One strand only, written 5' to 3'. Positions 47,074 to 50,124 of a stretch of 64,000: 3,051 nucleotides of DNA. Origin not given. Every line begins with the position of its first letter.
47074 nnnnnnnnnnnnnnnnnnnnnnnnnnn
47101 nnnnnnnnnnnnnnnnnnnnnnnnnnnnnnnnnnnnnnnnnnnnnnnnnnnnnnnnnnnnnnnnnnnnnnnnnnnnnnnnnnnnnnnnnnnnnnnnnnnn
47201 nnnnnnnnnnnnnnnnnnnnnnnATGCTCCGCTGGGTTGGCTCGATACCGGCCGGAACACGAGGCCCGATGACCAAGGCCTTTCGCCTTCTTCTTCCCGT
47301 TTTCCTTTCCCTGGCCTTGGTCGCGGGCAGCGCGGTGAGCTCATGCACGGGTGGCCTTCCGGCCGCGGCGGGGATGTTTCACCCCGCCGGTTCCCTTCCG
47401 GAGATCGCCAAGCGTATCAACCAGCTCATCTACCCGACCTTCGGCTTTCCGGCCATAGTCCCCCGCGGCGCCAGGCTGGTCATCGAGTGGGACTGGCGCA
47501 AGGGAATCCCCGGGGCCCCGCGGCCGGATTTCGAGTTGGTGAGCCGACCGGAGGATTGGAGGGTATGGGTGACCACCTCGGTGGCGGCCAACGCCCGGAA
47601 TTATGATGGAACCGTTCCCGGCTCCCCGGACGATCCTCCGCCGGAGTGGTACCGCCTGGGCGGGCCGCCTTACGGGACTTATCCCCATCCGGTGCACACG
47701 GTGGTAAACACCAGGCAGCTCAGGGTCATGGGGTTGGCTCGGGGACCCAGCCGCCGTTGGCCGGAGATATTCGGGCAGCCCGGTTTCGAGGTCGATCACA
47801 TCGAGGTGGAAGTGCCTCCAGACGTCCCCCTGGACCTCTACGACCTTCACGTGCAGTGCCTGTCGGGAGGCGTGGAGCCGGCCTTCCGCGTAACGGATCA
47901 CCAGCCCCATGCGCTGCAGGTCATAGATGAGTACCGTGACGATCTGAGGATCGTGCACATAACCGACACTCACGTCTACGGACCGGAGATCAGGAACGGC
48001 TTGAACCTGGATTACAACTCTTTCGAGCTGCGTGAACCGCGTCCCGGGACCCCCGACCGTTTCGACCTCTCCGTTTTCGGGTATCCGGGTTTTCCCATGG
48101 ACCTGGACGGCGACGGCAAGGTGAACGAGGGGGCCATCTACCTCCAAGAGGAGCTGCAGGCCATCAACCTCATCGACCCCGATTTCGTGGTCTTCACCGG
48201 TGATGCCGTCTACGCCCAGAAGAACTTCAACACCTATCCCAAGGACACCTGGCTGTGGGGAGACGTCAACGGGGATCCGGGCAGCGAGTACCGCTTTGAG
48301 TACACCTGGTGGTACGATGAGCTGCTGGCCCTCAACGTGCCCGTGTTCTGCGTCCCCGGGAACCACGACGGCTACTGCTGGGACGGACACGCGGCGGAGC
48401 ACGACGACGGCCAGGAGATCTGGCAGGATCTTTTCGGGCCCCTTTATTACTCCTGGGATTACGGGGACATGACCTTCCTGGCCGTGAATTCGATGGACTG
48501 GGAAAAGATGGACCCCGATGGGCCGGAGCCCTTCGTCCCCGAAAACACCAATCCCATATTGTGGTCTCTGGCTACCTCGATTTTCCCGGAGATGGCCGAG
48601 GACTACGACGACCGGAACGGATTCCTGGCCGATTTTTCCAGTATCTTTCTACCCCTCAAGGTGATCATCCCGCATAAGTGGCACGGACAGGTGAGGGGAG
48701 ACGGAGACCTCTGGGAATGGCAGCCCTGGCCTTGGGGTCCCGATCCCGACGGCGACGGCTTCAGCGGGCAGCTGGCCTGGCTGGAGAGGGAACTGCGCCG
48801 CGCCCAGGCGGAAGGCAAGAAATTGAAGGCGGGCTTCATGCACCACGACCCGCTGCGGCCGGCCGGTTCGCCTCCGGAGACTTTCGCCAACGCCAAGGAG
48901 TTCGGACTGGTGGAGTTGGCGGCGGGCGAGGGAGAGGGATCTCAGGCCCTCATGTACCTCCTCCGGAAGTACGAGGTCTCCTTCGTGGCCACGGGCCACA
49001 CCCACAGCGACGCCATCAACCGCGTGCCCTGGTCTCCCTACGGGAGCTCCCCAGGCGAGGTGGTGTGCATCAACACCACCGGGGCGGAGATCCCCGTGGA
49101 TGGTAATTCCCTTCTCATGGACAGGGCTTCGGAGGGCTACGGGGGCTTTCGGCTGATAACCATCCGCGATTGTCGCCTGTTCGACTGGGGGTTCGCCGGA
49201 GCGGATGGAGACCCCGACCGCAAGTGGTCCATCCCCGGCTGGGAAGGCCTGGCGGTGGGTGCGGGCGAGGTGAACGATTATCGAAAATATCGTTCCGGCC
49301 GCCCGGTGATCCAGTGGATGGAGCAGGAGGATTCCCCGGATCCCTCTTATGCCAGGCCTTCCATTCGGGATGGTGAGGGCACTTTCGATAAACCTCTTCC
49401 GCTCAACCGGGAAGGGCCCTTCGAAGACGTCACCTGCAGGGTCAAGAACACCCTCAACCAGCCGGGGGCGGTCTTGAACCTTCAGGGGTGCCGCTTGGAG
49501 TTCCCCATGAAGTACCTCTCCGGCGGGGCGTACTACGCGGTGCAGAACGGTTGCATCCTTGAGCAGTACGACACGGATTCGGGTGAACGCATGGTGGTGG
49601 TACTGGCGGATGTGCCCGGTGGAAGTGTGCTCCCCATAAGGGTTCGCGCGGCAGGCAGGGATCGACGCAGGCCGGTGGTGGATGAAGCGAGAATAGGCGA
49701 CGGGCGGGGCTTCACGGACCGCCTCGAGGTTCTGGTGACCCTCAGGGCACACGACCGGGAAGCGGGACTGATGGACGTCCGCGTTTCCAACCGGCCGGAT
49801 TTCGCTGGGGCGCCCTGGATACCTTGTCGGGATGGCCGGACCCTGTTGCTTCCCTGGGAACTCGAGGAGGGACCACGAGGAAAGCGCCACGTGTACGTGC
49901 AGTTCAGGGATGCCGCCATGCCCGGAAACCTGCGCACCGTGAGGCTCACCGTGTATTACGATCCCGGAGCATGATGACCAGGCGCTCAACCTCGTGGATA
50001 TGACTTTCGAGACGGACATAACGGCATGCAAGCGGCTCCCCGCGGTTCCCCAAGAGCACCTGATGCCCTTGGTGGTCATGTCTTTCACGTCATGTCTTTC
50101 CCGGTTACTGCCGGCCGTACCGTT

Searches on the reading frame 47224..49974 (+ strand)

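Call 32: search_protein_families(library=pfam, proteins=[window:47224-49974:+], max_evalue=0.0001)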
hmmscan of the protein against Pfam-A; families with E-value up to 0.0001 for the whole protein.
window:47224-49974:+ (916 aa): 1 family
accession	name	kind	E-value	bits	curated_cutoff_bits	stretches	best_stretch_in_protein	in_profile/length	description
PF00149.33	Metallophos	-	3.3e-13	50.9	21.5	1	241-595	1-190/191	Calcineurin-like phosphoesterase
